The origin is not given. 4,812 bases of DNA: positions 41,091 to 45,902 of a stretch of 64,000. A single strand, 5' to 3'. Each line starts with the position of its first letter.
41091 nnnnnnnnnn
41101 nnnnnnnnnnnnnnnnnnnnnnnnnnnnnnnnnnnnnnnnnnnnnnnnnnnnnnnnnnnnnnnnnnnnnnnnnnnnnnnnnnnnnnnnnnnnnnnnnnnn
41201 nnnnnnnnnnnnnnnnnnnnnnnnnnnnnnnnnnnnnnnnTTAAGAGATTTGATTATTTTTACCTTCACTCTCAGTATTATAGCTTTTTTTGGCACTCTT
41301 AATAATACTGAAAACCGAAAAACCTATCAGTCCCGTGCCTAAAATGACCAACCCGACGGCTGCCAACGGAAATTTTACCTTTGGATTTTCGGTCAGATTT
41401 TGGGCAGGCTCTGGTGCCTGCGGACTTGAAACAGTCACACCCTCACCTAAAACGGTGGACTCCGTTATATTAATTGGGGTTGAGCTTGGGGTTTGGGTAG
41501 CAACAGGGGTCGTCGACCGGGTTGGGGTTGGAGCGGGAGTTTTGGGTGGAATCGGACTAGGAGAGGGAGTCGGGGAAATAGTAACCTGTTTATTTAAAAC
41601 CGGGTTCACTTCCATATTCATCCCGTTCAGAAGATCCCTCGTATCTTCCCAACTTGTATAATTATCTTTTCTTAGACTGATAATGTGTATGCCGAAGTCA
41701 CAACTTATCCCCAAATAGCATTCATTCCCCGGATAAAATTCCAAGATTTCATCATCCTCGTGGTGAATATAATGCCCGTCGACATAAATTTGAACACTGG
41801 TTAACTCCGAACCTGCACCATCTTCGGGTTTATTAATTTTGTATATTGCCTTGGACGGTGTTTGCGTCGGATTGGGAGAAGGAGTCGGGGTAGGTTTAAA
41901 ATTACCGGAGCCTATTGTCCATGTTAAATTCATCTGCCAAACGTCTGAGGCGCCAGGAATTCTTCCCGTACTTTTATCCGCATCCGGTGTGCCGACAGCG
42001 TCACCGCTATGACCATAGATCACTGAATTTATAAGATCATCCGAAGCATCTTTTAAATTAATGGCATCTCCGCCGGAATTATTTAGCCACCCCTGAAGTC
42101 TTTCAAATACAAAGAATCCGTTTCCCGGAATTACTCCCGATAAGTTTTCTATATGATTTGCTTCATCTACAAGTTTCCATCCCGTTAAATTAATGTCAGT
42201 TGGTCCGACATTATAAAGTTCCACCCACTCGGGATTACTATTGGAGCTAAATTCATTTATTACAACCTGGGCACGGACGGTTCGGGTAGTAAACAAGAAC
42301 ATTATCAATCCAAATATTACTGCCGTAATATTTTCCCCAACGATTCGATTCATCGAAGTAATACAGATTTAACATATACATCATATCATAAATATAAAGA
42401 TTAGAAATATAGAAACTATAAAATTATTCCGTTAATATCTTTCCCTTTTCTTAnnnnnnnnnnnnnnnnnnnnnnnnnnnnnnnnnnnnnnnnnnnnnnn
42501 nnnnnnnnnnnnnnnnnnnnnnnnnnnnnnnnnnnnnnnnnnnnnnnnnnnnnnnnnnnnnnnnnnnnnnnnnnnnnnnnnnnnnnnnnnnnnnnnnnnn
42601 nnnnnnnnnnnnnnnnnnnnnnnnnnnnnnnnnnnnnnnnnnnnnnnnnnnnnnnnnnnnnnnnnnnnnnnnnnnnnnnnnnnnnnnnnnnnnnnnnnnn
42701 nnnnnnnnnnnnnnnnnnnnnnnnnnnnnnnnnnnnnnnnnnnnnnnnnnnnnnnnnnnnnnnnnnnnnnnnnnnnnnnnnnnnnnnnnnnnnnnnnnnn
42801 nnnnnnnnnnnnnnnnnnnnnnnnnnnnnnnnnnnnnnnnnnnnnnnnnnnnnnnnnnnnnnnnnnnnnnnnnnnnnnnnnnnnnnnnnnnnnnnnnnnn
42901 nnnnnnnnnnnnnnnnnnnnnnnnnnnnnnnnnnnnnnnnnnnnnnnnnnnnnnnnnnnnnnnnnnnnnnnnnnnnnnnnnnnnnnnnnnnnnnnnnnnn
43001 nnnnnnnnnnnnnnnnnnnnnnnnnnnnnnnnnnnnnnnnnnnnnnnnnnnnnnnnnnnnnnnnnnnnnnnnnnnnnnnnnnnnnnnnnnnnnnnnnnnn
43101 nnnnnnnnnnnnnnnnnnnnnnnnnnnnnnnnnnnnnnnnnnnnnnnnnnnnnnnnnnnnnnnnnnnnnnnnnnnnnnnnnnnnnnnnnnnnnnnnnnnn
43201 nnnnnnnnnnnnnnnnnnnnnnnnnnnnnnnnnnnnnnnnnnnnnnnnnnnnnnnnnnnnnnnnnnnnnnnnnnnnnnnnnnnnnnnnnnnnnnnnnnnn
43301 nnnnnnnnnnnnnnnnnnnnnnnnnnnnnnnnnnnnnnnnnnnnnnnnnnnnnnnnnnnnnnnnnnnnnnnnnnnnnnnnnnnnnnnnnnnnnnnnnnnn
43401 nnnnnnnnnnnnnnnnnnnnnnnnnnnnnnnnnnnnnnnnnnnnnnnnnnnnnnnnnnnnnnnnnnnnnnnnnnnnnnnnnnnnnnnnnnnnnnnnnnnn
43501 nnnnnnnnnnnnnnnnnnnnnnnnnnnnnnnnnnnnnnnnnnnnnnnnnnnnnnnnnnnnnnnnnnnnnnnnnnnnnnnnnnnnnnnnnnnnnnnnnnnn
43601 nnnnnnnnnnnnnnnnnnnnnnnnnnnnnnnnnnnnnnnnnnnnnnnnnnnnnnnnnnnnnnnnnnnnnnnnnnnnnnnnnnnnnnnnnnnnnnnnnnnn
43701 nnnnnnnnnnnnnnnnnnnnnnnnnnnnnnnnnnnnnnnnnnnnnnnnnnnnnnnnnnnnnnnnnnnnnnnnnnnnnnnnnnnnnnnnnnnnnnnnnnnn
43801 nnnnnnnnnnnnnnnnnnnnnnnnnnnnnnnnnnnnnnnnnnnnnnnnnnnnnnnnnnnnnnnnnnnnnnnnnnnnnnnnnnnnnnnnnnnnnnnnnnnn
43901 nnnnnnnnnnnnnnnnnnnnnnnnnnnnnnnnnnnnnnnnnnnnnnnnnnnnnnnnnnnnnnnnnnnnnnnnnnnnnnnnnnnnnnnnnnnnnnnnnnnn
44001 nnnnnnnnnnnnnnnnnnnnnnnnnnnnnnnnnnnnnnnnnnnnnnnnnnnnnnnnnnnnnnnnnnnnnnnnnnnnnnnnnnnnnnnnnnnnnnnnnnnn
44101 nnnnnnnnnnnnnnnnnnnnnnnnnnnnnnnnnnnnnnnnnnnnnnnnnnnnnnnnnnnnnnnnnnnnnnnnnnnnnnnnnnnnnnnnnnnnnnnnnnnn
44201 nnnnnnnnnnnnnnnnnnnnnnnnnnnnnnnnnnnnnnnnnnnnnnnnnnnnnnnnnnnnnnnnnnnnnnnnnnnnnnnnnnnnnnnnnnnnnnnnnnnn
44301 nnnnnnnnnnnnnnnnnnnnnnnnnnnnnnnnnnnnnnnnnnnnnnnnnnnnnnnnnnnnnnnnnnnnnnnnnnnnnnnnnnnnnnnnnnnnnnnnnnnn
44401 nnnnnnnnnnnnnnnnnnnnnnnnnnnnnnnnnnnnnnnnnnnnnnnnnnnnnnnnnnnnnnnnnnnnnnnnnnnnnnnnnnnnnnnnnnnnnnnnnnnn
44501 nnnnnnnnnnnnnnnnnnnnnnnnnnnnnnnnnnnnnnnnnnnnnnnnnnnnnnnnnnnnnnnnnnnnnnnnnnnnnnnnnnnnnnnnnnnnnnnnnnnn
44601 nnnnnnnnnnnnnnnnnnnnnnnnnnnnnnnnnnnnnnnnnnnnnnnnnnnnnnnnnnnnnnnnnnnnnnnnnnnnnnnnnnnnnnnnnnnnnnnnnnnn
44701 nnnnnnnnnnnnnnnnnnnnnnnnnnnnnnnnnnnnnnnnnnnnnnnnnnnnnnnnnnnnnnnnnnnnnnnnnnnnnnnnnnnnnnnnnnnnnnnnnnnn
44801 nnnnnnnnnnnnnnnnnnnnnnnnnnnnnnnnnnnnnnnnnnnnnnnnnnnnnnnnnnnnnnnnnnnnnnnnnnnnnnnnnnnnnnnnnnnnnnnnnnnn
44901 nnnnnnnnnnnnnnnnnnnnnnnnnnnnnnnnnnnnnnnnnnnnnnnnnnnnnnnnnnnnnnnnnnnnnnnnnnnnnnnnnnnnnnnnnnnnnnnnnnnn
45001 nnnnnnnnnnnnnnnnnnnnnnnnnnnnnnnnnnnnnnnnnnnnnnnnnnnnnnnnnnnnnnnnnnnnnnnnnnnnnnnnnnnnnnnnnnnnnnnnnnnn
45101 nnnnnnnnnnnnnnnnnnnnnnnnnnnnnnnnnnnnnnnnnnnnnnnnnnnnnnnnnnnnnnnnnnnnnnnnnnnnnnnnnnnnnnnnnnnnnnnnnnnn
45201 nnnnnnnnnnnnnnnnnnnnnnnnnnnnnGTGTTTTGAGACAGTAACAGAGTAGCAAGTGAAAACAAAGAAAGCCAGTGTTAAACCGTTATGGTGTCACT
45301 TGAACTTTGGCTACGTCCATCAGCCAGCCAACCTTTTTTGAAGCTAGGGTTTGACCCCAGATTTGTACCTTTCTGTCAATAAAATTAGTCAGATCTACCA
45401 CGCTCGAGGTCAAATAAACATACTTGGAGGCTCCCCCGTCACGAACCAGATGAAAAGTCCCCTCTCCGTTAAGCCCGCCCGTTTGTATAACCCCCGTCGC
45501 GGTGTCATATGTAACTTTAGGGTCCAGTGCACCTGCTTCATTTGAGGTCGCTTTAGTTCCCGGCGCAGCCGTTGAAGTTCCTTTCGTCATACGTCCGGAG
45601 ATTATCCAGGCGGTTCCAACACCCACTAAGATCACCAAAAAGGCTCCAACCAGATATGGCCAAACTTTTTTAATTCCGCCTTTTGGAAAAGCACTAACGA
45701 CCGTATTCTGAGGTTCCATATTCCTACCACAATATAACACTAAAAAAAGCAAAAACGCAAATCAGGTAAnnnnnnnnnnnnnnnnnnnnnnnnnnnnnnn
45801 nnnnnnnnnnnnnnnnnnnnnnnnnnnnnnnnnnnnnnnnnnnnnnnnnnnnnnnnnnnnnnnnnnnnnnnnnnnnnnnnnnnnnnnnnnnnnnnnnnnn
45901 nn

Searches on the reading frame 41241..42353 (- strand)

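Call 3: search_protein_families(library=pfam, proteins=[window:41241-42353:-], max_evalue=1)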
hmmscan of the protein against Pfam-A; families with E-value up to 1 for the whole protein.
window:41241-42353:- (370 aa): 1 family
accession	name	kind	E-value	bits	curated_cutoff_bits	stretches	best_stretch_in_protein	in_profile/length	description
PF00932.25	LTD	-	2.3e-14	54.1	34.3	1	26-114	4-108/109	Lamin Tail Domain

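Call 61: search_protein_families(library=ncbifam, proteins=[window:41241-42353:-], max_evalue=0.1)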
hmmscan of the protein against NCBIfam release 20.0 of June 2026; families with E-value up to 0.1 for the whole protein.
window:41241-42353:- (370 aa): 2 families
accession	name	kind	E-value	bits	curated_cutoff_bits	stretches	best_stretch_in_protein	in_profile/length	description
NF033680.1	exonuc_ExeM-GG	exception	0.0011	17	1300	1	27-127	23-122/884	extracellular exonuclease ExeM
NF033186.1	internalin_K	exception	0.0023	16.4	1100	1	234-297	486-547/604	class 1 internalin InlK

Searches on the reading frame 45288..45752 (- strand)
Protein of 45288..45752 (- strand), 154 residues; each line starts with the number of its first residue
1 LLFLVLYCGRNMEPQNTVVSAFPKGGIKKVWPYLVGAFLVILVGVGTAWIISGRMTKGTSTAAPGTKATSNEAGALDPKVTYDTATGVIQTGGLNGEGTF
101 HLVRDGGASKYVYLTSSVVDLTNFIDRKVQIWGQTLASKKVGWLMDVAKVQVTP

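Call 3: search_protein_families(library=pfam, proteins=[window:45288-45752:-], max_evalue=1)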
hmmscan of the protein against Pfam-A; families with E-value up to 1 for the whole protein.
window:45288-45752:- (154 aa): 1 family
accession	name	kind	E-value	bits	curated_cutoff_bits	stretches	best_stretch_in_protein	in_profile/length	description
PF20482.3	DUF6722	-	0.025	15.3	27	0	18-43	17-42/49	Family of unknown function (DUF6722)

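Call 54: search_protein_families(library=padloc, proteins=[window:45288-45752:-], max_evalue=0.01)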
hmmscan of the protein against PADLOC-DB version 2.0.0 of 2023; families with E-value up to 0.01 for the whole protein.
window:45288-45752:- (154 aa): 1 family
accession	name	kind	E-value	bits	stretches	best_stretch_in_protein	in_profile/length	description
PDLC01430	Csx19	-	0.0091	13.8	1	95-144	72-117/167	CAS-III-D; effector_UNK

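Call 55: list_cluster_members(proteins=[P0001, window:45288-45752:-])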
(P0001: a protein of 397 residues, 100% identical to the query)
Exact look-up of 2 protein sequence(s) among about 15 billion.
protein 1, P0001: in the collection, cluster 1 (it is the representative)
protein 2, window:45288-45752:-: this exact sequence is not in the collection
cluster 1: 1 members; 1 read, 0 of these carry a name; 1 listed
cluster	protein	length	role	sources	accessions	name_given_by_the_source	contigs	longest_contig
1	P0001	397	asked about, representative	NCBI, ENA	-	-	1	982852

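Call 60: search_solved_structures(query=window:45291-45719:-, max_evalue=1)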
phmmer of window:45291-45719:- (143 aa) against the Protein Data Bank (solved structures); distinct sequences matched with E-value up to 1: 7.
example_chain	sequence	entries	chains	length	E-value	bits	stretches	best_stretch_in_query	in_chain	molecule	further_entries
7s07_H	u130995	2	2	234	0.21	14.9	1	4-69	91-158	769B10 Fab heavy chain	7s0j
7xdi_A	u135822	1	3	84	0.28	14.5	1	22-58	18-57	VP1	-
7kmx_a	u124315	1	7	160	0.38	14.1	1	8-98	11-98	Minor capsid protein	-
6xpr_B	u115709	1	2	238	0.55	13.5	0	11-70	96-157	antibody D2 H1-1/H3-1 H3 heavy chain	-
8tco_F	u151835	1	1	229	0.6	13.4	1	16-70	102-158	CS2it1p2_F7K Fab heavy chain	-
8us0_B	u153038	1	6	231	0.76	13.1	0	23-70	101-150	human antibody S8V1-157 heavy chain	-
7kqi_A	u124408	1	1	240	0.94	12.8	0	32-70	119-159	1209 Fab heavy chain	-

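Call 61: search_protein_families(library=ncbifam, proteins=[window:45291-45719:-], max_evalue=0.1)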
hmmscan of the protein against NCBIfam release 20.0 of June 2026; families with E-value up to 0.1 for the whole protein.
window:45291-45719:- (143 aa): 0 families
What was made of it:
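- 45288..45752 (-): Conserved small protein with an N-terminal TM helix. The listed ORF is 154 aa from a TTG start; the likely start is the ATG at 45719, giving 143 aa. It sits between prfB and ftsE. Membership of the system is uncertain. No Pfam, NCBIfam or PDB-sequence match (calls 3, 60, 61).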
